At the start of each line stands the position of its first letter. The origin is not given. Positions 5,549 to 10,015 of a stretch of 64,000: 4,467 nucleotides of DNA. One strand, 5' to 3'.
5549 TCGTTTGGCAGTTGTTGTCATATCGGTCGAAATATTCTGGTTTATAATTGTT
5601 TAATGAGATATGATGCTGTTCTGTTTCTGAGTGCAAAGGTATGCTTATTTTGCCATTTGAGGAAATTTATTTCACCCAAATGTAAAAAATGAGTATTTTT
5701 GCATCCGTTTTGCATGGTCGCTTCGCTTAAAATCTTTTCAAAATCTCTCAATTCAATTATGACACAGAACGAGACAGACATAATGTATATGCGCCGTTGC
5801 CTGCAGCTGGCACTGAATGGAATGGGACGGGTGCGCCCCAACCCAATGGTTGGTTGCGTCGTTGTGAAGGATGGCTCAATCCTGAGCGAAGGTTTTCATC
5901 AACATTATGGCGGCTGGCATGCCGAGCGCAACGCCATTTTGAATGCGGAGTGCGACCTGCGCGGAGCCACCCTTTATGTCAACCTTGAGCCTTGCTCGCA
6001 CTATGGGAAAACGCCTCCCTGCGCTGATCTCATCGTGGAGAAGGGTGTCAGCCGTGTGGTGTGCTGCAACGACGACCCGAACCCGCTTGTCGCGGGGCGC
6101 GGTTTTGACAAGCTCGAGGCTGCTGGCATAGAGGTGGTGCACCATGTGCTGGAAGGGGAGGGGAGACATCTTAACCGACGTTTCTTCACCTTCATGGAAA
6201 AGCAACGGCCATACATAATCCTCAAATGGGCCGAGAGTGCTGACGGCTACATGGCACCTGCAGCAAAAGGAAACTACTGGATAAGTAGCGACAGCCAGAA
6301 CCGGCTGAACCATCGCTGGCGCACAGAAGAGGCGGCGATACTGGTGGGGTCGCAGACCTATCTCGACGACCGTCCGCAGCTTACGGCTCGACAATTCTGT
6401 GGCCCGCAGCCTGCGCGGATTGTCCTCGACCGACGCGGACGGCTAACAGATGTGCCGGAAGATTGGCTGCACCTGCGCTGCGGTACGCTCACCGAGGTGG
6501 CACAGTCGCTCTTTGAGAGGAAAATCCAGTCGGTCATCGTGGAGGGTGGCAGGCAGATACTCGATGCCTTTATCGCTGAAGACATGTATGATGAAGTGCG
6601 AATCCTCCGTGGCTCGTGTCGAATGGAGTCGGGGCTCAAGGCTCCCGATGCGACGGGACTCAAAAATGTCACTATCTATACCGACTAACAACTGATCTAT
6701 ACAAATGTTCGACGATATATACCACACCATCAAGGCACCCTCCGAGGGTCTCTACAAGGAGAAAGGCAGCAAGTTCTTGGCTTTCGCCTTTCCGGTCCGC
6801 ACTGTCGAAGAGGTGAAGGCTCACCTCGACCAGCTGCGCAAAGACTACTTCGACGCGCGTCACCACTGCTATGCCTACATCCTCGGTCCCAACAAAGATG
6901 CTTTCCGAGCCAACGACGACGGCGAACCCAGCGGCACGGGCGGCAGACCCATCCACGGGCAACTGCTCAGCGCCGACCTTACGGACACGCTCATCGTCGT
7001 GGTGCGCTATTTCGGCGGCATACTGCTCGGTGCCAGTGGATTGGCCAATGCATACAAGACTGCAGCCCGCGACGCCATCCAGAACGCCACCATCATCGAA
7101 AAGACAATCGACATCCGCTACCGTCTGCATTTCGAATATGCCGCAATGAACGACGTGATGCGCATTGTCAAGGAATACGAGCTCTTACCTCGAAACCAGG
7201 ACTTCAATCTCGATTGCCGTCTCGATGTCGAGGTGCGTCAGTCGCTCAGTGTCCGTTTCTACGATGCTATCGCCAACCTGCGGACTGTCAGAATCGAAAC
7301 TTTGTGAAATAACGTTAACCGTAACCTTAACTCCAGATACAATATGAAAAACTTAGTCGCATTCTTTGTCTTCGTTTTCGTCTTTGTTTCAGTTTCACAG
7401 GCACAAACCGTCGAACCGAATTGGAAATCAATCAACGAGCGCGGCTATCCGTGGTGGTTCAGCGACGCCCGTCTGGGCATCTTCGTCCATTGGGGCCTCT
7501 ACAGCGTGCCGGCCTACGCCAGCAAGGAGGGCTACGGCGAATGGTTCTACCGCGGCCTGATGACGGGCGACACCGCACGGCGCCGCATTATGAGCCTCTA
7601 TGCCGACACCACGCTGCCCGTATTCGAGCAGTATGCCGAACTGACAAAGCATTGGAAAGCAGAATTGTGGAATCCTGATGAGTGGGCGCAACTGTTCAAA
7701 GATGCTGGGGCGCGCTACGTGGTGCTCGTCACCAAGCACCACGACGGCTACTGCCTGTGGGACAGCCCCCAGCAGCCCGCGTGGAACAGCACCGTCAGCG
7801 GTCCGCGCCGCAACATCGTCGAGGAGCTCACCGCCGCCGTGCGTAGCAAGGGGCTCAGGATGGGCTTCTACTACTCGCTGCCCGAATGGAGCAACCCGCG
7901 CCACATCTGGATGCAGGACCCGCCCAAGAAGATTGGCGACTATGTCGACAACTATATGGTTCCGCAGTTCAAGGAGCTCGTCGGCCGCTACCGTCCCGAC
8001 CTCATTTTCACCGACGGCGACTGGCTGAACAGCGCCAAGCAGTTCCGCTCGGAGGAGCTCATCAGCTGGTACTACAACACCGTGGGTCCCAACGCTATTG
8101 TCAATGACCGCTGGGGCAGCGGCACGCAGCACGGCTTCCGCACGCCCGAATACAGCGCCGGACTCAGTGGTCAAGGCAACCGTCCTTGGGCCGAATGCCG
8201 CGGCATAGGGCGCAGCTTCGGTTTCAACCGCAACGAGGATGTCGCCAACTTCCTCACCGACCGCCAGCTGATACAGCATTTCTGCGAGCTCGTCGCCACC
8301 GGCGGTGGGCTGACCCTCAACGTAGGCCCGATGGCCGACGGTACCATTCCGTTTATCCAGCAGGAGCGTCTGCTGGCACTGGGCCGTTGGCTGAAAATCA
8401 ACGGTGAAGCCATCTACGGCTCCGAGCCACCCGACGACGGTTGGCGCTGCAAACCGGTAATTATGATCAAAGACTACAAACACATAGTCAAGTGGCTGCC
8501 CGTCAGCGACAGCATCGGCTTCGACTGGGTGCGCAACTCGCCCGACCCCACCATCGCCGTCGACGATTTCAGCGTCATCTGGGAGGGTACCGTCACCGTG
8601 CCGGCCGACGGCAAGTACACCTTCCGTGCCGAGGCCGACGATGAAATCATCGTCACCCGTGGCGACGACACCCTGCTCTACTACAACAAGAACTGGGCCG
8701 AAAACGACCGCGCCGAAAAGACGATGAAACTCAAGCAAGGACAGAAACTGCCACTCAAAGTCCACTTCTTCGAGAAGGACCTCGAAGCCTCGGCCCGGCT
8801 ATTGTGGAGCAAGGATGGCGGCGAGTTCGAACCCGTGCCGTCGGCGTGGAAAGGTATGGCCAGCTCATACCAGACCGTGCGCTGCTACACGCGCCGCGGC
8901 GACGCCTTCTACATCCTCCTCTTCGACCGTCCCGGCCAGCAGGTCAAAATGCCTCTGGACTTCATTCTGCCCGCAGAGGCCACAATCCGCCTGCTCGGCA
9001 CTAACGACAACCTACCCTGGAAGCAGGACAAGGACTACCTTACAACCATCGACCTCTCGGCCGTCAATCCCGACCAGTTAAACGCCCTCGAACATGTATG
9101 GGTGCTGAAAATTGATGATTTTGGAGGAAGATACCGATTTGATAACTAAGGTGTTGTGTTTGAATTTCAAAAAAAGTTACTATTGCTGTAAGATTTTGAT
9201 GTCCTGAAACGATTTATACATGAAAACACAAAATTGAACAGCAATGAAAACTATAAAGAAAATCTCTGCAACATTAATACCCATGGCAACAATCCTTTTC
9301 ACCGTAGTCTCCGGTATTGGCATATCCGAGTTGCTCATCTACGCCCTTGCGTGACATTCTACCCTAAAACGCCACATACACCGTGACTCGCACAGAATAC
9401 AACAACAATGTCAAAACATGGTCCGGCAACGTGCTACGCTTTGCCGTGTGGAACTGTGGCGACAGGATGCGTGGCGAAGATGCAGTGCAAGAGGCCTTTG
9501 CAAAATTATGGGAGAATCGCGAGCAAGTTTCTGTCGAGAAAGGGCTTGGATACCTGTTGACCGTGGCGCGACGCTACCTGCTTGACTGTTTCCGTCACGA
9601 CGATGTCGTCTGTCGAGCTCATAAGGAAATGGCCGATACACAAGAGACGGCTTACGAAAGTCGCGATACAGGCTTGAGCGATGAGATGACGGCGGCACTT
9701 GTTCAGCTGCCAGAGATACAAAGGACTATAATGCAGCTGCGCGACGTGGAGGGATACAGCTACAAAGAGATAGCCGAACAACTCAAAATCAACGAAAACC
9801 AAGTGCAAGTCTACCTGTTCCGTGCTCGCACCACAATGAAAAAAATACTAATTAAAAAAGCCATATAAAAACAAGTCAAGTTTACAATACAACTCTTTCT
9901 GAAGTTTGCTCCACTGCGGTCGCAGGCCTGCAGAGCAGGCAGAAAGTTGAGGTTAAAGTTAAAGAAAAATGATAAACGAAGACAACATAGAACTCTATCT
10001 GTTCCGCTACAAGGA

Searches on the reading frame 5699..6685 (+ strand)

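Call 64: search_protein_families(library=pfam, proteins=[window:5699-6685:+], max_evalue=0.0001)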
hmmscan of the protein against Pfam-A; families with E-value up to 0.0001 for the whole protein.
window:5699-6685:+ (329 aa): 3 families
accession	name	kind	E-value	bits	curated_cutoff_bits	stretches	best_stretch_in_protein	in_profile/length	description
PF01872.23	RibD_C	-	2.7e-21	76.7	24.1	1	171-303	1-159/197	RibD C-terminal domain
PF00383.29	dCMP_cyt_deam_1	-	4.8e-18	65.4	25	1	26-123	3-101/102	Cytidine and deoxycytidylate deaminase zinc-binding region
PF14437.12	MafB19-deam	-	7.1e-08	32.9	27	1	50-139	24-116/142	MafB19-like deaminase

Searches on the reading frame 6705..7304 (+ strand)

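Call 64: search_protein_families(library=pfam, proteins=[window:6705-7304:+], max_evalue=0.0001)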
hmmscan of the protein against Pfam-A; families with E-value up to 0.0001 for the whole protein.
window:6705-7304:+ (200 aa): 1 family
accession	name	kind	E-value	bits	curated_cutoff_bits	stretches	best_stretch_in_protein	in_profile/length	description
PF01205.25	UPF0029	-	3.4e-35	120.7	27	1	20-125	1-107/107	Uncharacterized protein family UPF0029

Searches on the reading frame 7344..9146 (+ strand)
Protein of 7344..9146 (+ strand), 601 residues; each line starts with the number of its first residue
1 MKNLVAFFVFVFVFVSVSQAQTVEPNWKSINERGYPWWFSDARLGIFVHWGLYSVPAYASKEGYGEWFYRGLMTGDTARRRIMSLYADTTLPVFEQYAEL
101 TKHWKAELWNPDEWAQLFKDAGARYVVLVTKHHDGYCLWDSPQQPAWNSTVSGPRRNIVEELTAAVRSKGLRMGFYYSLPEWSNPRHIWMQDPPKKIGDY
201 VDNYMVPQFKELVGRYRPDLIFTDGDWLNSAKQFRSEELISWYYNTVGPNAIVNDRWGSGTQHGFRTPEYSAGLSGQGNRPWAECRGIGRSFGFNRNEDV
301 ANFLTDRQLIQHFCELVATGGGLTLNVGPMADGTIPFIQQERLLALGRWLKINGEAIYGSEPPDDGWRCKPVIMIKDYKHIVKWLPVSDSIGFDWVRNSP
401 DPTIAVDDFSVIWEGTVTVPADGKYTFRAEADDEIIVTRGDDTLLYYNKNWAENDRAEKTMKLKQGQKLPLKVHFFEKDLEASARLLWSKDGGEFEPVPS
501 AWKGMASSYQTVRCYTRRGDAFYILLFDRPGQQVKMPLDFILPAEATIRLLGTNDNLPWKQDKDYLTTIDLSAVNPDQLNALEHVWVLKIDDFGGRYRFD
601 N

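Call 64: search_protein_families(library=pfam, proteins=[window:7344-9146:+], max_evalue=0.0001)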
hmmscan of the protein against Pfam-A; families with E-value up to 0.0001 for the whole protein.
window:7344-9146:+ (601 aa): 2 families
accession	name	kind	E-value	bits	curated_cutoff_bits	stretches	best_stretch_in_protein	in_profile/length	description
PF01120.23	Alpha_L_fucos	-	1.5e-100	337.5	25.2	1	17-355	8-345/345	Alpha-L-fucosidase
PF07691.17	PA14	-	2.5e-15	57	24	1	389-496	26-141/147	PA14 domain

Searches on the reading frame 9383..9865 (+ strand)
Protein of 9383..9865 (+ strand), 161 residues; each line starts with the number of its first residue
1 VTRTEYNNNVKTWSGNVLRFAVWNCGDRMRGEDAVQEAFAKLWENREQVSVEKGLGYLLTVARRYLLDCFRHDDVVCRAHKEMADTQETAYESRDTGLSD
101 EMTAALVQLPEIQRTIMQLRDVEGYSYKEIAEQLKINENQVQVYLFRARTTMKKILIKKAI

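Call 31: search_protein_families(library=pfam, proteins=[window:9383-9865:+], max_evalue=0.001)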
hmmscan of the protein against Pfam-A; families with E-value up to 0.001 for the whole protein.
window:9383-9865:+ (161 aa): 6 families
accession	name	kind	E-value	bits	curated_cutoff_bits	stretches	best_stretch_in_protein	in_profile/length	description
PF08281.18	Sigma70_r4_2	-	1.6e-17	63.4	25.7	1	101-152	3-54/54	Sigma-70, region 4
PF04545.22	Sigma70_r4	-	7e-10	38.7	24.1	1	105-153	1-49/50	Sigma-70, region 4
PF04542.20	Sigma70_r2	-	1.8e-08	34.5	24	1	14-72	6-67/71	Sigma-70 region 2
PF07638.17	Sigma70_ECF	-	8.5e-05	23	21.1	1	58-154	79-181/185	ECF sigma factor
PF00196.25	GerE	-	0.00042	20.3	23.5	1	113-150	7-43/57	Bacterial regulatory proteins, luxR family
PF13384.12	HTH_23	-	0.00062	19.9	24.6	0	116-142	10-35/50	Homeodomain-like domain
